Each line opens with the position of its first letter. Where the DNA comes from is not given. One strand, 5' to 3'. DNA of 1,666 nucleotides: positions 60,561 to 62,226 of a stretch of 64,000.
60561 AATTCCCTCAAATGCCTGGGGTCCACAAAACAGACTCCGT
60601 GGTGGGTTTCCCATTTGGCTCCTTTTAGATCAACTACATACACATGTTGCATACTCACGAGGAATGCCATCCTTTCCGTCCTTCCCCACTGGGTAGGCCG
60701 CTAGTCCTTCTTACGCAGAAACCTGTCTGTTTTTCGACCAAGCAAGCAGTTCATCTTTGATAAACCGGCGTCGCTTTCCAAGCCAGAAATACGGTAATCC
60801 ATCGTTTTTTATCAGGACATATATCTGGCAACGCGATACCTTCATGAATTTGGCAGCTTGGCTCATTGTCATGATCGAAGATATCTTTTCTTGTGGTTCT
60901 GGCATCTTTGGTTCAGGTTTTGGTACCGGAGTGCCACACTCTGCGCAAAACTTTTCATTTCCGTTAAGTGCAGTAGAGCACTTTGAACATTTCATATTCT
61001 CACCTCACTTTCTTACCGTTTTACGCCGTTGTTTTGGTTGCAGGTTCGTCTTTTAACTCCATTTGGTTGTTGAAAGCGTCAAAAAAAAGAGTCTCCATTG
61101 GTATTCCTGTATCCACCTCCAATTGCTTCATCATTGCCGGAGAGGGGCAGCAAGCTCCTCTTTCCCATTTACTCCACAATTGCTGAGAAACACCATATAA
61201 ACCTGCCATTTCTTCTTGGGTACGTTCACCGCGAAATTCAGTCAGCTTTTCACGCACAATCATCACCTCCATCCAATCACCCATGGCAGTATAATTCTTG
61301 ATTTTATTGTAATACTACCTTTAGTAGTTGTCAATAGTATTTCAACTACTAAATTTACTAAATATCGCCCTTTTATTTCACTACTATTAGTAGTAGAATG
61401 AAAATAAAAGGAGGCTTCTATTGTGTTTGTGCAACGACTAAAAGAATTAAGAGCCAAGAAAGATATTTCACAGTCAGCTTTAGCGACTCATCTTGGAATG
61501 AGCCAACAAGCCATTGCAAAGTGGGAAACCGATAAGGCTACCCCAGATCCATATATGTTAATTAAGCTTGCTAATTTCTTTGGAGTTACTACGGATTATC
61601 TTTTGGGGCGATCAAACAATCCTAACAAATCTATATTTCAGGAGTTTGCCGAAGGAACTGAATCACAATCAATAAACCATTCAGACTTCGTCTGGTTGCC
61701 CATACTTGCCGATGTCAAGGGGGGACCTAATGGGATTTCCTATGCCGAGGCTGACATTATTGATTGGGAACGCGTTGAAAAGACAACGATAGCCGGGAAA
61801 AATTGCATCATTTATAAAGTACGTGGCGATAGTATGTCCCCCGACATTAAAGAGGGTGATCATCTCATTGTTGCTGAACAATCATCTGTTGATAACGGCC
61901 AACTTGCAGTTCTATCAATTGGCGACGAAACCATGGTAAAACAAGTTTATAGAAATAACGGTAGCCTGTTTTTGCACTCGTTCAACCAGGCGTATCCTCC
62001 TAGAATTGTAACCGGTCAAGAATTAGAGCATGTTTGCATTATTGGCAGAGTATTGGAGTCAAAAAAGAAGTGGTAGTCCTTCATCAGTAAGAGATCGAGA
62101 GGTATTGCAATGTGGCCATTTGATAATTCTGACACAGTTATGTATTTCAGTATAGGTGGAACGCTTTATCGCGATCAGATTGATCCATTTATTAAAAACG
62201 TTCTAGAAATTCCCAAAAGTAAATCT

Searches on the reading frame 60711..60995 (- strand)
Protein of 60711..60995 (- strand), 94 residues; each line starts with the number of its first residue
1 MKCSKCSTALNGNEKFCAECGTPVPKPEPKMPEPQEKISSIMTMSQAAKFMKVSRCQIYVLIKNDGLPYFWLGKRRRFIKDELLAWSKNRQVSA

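Call 83: search_protein_families(library=phrogs, proteins=[window:60711-60995:-], max_evalue=0.001)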
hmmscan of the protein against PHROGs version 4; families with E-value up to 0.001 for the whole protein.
window:60711-60995:- (94 aa): 7 families
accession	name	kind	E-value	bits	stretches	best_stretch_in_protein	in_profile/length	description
phrog_66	-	integration and excision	5.6e-08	33.9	1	25-92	77-145/412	excisionase and transcriptional regulator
phrog_15534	-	DNA, RNA and nucleotide metabolism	2e-07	32.5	1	40-90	42-91/93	HTH DNA binding protein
phrog_7338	-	unknown function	2.5e-07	31.8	1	39-89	28-79/87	-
phrog_2546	-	unknown function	6.5e-06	27.5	1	1-37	1-37/180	-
phrog_668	-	DNA, RNA and nucleotide metabolism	0.00024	21.8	1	40-91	62-114/181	HTH DNA binding protein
phrog_25262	-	unknown function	0.00029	21.8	1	40-93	33-87/106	-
phrog_10045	-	DNA, RNA and nucleotide metabolism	0.00098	19.9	0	36-80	15-60/74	HTH DNA binding protein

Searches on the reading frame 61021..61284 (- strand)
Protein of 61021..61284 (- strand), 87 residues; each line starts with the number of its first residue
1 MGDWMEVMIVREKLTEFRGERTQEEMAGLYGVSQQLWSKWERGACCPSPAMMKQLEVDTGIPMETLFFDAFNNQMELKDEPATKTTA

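Call 83: search_protein_families(library=phrogs, proteins=[window:61021-61284:-], max_evalue=0.001)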
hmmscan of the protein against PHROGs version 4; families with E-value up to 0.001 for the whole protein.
window:61021-61284:- (87 aa): 6 families
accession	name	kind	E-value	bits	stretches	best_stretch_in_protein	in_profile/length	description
phrog_3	-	transcription regulation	2.7e-08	35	1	5-80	84-159/430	transcriptional repressor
phrog_2328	-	transcription regulation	6.6e-08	33.4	1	20-66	28-74/128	transcriptional repressor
phrog_2104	-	unknown function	1.8e-05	25.9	1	5-57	42-89/103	-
phrog_8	-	transcription regulation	5e-05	23.9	1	12-69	159-218/346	transcriptional regulator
phrog_2439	-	transcription regulation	0.0002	21.3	1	6-72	4-72/367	transcriptional regulator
phrog_4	-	transcription regulation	0.0008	19.5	1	9-76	53-121/400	transcriptional repressor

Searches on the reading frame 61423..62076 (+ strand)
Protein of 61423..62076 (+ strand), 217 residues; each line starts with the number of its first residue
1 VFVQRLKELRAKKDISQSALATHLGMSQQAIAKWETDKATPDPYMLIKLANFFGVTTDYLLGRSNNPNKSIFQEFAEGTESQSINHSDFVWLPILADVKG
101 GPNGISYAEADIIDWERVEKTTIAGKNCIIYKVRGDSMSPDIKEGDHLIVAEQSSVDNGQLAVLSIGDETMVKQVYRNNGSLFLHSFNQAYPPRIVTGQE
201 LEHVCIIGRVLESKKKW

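Call 30: search_protein_families(library=pfam, proteins=[window:61423-62076:+], max_evalue=0.001)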
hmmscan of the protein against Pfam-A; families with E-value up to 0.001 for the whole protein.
window:61423-62076:+ (217 aa): 5 families
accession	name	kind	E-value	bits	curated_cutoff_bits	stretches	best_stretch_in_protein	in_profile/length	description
PF00717.28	Peptidase_S24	-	8.2e-24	84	23.3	1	106-210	12-115/116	Peptidase S24-like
PF01381.28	HTH_3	-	8.3e-17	61.4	23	1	6-60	1-55/55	Helix-turn-helix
PF12844.13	HTH_19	-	1.4e-12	47.8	30.2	1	4-61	2-59/64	Helix-turn-helix domain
PF13560.12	HTH_31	-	9.7e-10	39.1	27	1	3-57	3-58/64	Helix-turn-helix domain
PF13443.12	HTH_26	-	2e-05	25.2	22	1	5-56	1-53/63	Cro/C1-type HTH DNA-binding domain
